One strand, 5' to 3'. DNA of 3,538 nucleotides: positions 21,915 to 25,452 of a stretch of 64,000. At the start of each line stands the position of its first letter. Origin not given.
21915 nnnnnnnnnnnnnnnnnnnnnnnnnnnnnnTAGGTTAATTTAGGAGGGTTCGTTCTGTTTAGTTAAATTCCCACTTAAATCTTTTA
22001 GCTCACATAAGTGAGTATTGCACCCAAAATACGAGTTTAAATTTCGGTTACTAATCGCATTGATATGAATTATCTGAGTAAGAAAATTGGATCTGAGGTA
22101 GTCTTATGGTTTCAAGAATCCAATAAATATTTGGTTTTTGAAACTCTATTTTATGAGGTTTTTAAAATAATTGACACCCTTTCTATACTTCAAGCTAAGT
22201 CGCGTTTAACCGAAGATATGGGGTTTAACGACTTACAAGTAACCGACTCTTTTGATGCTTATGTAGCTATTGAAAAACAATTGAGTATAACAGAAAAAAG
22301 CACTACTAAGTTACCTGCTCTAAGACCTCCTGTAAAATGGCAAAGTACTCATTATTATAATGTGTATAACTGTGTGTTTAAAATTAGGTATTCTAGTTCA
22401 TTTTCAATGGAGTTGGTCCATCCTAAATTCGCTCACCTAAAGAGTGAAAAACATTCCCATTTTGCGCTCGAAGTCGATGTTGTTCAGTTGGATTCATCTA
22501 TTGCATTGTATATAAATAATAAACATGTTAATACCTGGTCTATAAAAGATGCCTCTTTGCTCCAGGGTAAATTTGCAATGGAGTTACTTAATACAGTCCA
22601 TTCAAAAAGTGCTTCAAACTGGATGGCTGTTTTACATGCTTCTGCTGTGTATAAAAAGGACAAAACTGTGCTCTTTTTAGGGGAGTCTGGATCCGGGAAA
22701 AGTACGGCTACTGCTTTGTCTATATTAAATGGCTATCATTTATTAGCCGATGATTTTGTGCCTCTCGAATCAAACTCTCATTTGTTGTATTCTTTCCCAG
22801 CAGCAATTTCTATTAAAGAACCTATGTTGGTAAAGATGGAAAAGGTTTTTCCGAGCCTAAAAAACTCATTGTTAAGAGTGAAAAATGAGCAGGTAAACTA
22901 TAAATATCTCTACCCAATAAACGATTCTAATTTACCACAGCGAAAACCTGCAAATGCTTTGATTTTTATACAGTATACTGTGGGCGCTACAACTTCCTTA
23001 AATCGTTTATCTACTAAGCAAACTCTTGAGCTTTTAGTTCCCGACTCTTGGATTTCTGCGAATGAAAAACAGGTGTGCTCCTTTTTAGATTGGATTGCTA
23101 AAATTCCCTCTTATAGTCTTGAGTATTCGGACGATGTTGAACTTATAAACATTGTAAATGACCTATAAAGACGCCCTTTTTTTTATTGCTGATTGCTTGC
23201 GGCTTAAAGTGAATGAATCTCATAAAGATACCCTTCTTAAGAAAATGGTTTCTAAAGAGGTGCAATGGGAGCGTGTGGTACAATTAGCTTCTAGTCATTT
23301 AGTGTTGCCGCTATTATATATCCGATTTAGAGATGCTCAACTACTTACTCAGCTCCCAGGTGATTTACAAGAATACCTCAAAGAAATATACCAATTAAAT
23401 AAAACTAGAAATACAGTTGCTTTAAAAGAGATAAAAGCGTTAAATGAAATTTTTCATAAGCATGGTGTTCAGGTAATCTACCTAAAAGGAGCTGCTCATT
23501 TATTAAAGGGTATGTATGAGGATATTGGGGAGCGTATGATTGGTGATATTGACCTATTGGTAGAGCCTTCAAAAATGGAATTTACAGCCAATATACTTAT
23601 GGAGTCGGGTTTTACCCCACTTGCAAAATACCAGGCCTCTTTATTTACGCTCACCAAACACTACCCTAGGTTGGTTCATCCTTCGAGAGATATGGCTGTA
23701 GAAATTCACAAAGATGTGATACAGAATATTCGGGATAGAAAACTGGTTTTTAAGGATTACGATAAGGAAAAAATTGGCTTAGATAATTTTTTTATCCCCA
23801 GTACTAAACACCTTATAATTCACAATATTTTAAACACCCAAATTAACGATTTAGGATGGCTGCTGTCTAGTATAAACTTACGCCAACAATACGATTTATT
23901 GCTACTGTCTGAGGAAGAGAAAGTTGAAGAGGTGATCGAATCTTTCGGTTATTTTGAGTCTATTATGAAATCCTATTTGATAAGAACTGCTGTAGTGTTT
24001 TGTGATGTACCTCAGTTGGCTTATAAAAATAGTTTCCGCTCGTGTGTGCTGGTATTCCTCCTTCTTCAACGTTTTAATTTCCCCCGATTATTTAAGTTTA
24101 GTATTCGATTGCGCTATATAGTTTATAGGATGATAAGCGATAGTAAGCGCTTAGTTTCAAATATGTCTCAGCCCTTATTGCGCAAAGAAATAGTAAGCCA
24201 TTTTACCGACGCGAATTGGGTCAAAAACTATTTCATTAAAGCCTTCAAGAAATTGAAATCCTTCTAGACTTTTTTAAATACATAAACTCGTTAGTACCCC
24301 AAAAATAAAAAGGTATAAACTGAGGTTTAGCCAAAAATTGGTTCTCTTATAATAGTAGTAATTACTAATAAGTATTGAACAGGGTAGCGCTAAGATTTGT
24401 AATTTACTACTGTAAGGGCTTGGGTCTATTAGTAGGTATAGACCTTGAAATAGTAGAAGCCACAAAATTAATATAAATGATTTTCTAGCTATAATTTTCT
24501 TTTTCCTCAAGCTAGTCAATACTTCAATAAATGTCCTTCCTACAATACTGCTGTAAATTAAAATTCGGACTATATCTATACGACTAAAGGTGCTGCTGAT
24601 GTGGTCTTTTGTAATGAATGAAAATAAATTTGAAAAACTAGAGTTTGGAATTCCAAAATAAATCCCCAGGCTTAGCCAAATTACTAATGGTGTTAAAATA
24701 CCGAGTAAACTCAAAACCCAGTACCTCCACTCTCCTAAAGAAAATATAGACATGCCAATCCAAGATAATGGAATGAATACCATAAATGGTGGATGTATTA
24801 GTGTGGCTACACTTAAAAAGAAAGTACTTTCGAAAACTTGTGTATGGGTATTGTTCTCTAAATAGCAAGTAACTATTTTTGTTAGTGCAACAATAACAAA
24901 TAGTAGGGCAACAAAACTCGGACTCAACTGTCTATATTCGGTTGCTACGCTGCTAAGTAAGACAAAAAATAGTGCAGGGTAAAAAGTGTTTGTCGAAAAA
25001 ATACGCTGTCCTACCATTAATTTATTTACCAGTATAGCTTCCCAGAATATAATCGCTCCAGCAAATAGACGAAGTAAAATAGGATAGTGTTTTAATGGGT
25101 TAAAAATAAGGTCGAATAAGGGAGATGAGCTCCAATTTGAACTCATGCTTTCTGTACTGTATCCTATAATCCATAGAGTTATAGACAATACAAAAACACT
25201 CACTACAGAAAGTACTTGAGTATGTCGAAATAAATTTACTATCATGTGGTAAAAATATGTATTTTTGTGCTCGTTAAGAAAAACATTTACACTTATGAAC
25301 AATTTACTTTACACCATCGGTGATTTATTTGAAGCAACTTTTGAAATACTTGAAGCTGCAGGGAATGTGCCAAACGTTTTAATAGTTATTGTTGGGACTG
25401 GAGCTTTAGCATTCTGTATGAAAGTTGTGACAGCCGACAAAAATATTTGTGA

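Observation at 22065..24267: Orphan HprK-like kinase (possible PqqD-like N-terminus) translationally coupled to an NTP_transf_5-like nucleotidyltransferase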

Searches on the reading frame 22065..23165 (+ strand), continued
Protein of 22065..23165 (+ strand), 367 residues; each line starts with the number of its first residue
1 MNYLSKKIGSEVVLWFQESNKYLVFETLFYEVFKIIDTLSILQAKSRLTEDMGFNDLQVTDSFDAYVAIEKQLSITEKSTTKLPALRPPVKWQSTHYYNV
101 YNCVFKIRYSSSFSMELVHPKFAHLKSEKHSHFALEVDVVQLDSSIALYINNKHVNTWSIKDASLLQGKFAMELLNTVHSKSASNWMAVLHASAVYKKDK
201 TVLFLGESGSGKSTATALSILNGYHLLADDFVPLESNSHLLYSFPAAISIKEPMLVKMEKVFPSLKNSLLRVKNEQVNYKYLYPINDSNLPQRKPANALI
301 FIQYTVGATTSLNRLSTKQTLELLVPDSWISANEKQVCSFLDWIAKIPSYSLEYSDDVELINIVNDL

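Call 48: find_encoding_contigs(protein=P0011, flank=6000, max_places=1)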
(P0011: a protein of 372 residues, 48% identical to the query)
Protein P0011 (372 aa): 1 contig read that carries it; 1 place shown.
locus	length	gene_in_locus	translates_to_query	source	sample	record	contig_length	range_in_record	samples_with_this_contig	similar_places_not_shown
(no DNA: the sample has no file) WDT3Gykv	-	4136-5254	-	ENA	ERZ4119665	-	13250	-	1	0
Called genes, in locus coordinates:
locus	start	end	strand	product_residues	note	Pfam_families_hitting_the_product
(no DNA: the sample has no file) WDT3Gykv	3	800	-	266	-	?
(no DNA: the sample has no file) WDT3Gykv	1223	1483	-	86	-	-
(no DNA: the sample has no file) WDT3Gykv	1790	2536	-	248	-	PF26696:PTL_trimer (weak)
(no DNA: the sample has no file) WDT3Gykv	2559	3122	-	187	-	PF26696:PTL_trimer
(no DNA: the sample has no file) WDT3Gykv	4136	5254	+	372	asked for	-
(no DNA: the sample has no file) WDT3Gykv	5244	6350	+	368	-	PF14907:NTP_transf_5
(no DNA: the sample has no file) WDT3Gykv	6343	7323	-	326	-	PF19992:DUF6427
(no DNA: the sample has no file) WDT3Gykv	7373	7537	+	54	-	-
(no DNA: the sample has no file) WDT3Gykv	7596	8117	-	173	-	-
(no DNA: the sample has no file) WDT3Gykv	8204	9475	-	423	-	PF02844:GARS_N, PF01071:GARS_A, PF02655:ATP-grasp_3 (weak), PF02843:GARS_C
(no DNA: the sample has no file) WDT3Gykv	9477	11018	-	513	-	PF01039:Carboxyl_trans, PF03255:ACCA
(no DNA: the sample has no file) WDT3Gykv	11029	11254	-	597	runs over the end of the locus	PF00009:GTP_EFTU, PF03144:GTP_EFTU_D2, PF22042:EF-G_D2 (weak), PF14492:EFG_III (faint), PF00679:EFG_C, PF06421:LepA_C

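Call 49: find_encoding_contigs(protein=P0017, flank=6000, max_places=1)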
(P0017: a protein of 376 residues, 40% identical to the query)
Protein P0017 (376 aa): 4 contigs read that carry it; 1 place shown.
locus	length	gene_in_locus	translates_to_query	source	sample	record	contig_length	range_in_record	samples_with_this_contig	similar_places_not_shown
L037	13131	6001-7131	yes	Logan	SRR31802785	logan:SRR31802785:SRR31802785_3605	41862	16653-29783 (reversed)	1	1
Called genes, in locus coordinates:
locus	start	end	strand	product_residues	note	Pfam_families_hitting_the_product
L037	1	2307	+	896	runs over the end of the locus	PF18962:Por_Secre_tail (weak)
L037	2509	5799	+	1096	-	PF18962:Por_Secre_tail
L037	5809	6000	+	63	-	-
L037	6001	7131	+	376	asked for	-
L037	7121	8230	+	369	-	PF14907:NTP_transf_5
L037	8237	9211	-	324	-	PF19992:DUF6427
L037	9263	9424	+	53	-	-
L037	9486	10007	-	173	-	-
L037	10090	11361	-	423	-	PF02844:GARS_N, PF01071:GARS_A, PF02655:ATP-grasp_3 (weak), PF02843:GARS_C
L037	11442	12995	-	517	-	-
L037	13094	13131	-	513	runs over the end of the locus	PF01039:Carboxyl_trans, PF03255:ACCA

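Call 50: find_encoding_contigs(protein=P0020, flank=6000, max_places=1)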
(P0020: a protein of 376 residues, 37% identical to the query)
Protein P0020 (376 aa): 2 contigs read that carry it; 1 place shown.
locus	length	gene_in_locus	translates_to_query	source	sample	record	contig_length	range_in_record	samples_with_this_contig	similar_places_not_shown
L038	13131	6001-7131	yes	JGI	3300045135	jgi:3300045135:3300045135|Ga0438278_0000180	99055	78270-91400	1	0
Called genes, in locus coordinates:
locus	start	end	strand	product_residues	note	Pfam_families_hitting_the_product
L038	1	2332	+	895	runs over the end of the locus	PF18962:Por_Secre_tail (weak)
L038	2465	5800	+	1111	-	PF18962:Por_Secre_tail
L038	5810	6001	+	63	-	-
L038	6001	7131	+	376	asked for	PF27840:ScmC (faint)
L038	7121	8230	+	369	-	PF14907:NTP_transf_5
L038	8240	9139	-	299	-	PF19992:DUF6427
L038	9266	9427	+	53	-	-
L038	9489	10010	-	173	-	-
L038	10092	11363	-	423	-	PF02844:GARS_N, PF01071:GARS_A, PF02655:ATP-grasp_3 (weak), PF02843:GARS_C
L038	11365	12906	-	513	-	PF01039:Carboxyl_trans, PF03255:ACCA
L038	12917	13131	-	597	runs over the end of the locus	PF00009:GTP_EFTU, PF03144:GTP_EFTU_D2, PF14492:EFG_III (weak), PF00679:EFG_C, PF06421:LepA_C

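Call 51: find_encoding_contigs(protein=P0030, flank=6000, max_places=1)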
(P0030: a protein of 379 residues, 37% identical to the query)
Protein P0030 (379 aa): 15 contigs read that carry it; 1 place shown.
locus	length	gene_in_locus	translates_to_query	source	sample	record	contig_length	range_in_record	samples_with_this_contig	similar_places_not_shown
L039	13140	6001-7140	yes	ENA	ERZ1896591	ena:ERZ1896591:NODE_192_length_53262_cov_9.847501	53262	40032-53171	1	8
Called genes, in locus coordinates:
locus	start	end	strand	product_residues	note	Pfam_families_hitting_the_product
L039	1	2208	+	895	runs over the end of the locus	-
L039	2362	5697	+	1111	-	PF18962:Por_Secre_tail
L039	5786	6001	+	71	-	-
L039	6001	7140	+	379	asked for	PF07475:Hpr_kinase_C (weak)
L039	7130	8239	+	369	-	PF14907:NTP_transf_5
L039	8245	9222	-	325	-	PF19992:DUF6427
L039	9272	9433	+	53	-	-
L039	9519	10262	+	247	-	PF12811:BaxI_1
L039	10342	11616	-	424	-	PF02844:GARS_N, PF01071:GARS_A, PF02655:ATP-grasp_3 (weak), PF02843:GARS_C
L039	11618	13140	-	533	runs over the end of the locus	PF01039:Carboxyl_trans, PF03255:ACCA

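Call 52: find_encoding_contigs(protein=P0058, flank=6000, max_places=1)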
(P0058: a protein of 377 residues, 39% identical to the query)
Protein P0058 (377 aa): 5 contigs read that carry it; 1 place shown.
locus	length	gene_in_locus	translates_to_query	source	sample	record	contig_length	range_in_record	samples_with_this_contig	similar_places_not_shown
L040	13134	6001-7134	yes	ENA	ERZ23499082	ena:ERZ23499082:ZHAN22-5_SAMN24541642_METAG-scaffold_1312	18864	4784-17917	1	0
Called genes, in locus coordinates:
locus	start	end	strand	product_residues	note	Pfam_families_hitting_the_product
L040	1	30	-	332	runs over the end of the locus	PF16125:DUF4837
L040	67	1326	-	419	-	PF01464:SLT, PF01476:LysM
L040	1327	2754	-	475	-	PF01425:Amidase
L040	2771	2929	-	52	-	PF02416:TatA_B_E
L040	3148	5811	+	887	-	-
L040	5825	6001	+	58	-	-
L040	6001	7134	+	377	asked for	-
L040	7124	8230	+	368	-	PF14907:NTP_transf_5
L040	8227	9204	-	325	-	PF19992:DUF6427 (weak)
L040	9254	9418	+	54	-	-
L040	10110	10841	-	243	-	PF01263:Aldose_epim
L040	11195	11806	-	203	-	PF03942:DTW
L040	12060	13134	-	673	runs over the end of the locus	?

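Call 63: search_solved_structures(query=A1, max_evalue=1)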
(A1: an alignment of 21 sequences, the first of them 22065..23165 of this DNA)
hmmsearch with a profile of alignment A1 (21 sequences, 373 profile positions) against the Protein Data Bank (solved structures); distinct sequences matched with E-value up to 1: 18.
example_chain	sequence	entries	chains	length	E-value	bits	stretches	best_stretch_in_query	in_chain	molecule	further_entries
2qmh_A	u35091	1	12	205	0.013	17.8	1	203-241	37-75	HPr kinase/phosphorylase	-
1jb1_A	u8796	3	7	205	0.013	17.8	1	203-241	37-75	HPRK PROTEIN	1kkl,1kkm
1ko7_A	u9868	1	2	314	0.02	17.2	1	188-237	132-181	Hpr kinase/phosphatase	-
7dv5_U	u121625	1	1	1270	0.28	13.4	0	200-221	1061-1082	Bile salt export pump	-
8pmd_A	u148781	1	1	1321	0.3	13.3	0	200-221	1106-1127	Bile salt export pump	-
36cg_U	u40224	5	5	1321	0.3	13.3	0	200-221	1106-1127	Bile salt export pump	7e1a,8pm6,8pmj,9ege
9n1y_A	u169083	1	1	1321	0.3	13.3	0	200-221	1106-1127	Bile salt export pump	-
3tqf_A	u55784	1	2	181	0.45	12.7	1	191-242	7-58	Hpr(Ser) kinase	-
8wdb_D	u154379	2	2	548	0.53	12.5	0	200-218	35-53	Probable dipeptide-transport ATP-binding protein ABC transporter DppD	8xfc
8wd9_D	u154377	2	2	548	0.53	12.5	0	200-218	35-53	Probable dipeptide-transport ATP-binding protein ABC transporter DppD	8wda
1o89_A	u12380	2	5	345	0.53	12.5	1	195-229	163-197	YHDH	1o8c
9ge6_B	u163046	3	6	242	0.56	12.4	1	196-220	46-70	Uncharacterized ABC transporter ATP-binding protein YbbA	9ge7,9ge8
6fn1_A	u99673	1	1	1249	0.6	12.3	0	199-221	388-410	Human-mouse chimeric ABCB1 (ABCBHM)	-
6fn4_A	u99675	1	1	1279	0.62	12.3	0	199-221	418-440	Apo form of Human-mouse chimeric ABCB1 (ABCB1HM) in complex with Antigen binding fragment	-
1uf9_A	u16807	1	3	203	0.71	12.1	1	205-231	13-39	TT1252 protein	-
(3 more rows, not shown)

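Call 69: search_protein_families(library=padloc, proteins=[window:22065-23165:+], max_evalue=0.1)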
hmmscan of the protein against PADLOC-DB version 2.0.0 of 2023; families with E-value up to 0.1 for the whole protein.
window:22065-23165:+ (367 aa): 0 families

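Call 84: find_encoding_contigs(protein=P0122, flank=10000, max_places=3)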
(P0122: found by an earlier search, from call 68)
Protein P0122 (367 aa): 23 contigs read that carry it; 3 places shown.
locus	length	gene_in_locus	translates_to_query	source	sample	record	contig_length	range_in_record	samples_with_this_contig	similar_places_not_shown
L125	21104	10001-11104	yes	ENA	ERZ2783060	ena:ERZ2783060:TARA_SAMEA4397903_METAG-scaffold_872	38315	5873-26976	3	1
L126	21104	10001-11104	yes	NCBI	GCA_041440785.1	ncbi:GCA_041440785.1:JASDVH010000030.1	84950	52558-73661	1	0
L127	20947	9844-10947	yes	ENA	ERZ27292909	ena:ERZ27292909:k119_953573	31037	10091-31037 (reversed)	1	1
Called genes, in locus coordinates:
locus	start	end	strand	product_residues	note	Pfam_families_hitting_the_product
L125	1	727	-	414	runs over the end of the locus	PF16227:DUF4886 (weak), PF18962:Por_Secre_tail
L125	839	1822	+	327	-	PF00578:AhpC-TSA, PF08534:Redoxin, PF13905:Thioredoxin_8 (weak)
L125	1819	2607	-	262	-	PF02673:BacA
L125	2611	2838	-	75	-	PF11297:DUF3098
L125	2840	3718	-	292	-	PF18075:FtsX_ECD, PF02687:FtsX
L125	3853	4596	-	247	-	PF11306:DUF3108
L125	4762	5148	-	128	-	PF12869:tRNA_anti-like (weak)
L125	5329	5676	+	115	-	-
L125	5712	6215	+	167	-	PF04264:YceI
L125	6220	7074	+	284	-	PF19089:DUF5777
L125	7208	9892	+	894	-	PF18962:Por_Secre_tail (weak)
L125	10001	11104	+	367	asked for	-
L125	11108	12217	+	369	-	PF14907:NTP_transf_5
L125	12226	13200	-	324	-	PF19992:DUF6427 (weak)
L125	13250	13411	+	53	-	-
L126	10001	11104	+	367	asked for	-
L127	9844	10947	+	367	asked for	-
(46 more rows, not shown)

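Call 93: find_encoding_contigs(protein=P0009, flank=8000, max_places=2)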
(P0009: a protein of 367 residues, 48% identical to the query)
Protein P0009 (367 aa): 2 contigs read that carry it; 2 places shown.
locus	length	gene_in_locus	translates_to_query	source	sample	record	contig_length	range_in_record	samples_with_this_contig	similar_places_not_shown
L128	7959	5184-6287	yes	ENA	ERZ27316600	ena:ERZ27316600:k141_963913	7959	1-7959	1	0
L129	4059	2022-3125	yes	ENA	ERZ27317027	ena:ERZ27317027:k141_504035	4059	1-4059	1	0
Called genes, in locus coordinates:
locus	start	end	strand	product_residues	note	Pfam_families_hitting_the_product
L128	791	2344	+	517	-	PF18962:Por_Secre_tail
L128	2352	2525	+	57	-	-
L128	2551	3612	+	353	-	PF26696:PTL_trimer, PF09603:Fib_succ_major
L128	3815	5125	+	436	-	PF00578:AhpC-TSA (weak), PF08534:Redoxin, PF00085:Thioredoxin (weak), PF13905:Thioredoxin_8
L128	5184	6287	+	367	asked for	PF27840:ScmC (faint)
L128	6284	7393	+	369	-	PF14907:NTP_transf_5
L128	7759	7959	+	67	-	?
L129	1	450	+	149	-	?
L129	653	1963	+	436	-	PF00578:AhpC-TSA (weak), PF08534:Redoxin, PF00085:Thioredoxin (weak), PF13905:Thioredoxin_8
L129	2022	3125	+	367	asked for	PF27840:ScmC (faint)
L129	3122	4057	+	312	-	?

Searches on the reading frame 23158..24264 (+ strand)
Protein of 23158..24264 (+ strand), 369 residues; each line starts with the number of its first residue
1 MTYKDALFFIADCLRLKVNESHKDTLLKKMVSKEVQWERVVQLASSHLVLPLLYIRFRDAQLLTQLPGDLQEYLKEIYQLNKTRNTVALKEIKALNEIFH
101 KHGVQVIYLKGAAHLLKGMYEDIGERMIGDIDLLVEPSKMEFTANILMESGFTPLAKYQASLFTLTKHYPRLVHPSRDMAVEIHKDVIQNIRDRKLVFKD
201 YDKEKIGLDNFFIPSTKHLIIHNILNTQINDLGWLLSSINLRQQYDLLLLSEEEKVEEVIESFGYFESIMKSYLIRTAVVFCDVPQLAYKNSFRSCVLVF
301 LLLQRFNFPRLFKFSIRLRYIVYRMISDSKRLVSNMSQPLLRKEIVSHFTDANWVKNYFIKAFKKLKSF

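Call 3: search_protein_families(library=pfam, proteins=[window:23158-24264:+], max_evalue=1)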
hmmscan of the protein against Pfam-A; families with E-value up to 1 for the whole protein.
window:23158-24264:+ (369 aa): 1 family
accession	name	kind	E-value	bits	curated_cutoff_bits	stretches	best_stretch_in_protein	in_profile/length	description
PF14907.12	NTP_transf_5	-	1.1e-35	123.9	31.2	1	34-255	2-216/249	Uncharacterised nucleotidyltransferase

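Call 4: search_protein_families(library=ncbifam, proteins=[window:23158-24264:+], max_evalue=1)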
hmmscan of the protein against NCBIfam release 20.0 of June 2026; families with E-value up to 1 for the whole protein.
window:23158-24264:+ (369 aa): 0 families

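Call 64: search_solved_structures(query=window:23158-24264:+, max_evalue=1)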
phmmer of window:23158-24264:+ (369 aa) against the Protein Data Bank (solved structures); distinct sequences matched with E-value up to 1: 0.

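Call 68: list_cluster_members(proteins=[P0001, window:23158-24264:+, P0002])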
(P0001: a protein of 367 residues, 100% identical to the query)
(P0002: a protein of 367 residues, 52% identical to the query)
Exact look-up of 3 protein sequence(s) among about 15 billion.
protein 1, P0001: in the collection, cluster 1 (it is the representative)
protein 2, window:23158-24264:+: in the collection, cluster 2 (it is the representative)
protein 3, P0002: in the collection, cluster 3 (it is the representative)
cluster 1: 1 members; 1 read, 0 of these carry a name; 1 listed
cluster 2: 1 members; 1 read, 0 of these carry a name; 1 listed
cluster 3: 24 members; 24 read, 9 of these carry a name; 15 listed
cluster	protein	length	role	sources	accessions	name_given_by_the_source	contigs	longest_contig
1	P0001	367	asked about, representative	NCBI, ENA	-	-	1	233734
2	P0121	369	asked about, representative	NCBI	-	-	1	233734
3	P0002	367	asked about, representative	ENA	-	-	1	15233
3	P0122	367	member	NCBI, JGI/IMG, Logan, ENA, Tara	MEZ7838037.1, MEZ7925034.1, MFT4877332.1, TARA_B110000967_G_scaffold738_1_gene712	MAG: hypothetical protein QMC03_04060 [Flavobacteriales bacterium] | hypothetical protein | strand:- start:21290 stop:22393 length:1104 start_codon:yes stop_codon:yes ...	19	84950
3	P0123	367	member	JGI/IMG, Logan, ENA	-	hypothetical protein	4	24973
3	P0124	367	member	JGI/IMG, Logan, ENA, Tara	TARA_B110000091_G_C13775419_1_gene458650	hypothetical protein | strand:- start:323 stop:1426 length:1104 start_codon:yes stop_codon:yes gene_type:complete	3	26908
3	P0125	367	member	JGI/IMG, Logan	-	hypothetical protein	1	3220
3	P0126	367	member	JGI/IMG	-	hypothetical protein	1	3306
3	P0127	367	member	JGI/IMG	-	hypothetical protein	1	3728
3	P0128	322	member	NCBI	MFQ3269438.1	MAG: hypothetical protein ACI9B2_001247, partial [Flavobacteriales bacterium]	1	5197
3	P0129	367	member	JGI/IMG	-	hypothetical protein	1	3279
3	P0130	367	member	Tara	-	strand:+ start:2467 stop:3570 length:1104 start_codon:yes stop_codon:yes ...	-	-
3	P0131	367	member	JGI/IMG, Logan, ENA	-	-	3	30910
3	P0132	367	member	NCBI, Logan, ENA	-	-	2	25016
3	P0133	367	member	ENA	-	-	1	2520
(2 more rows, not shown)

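Call 69: search_protein_families(library=padloc, proteins=[window:23158-24264:+], max_evalue=0.1)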
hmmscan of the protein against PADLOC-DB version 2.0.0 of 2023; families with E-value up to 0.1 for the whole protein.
window:23158-24264:+ (369 aa): 0 families

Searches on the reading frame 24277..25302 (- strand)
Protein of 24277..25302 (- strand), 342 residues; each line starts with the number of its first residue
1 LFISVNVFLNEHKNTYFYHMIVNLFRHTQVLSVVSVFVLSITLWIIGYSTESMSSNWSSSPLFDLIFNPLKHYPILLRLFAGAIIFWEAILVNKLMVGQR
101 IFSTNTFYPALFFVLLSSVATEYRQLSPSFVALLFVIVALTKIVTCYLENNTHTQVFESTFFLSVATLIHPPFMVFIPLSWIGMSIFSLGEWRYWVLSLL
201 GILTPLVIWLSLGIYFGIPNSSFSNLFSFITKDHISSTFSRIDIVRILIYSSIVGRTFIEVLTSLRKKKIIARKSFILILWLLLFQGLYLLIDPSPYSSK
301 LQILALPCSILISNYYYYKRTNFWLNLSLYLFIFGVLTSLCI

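Call 3: search_protein_families(library=pfam, proteins=[window:24277-25302:-], max_evalue=1)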
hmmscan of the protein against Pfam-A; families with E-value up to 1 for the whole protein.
window:24277-25302:- (342 aa): 1 family
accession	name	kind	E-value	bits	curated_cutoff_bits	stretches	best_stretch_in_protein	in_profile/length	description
PF19992.4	DUF6427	-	3.6e-07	30.2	25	1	80-337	38-290/301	Family of unknown function (DUF6427)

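Call 4: search_protein_families(library=ncbifam, proteins=[window:24277-25302:-], max_evalue=1)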
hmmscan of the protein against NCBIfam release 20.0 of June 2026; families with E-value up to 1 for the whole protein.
window:24277-25302:- (342 aa): 0 families
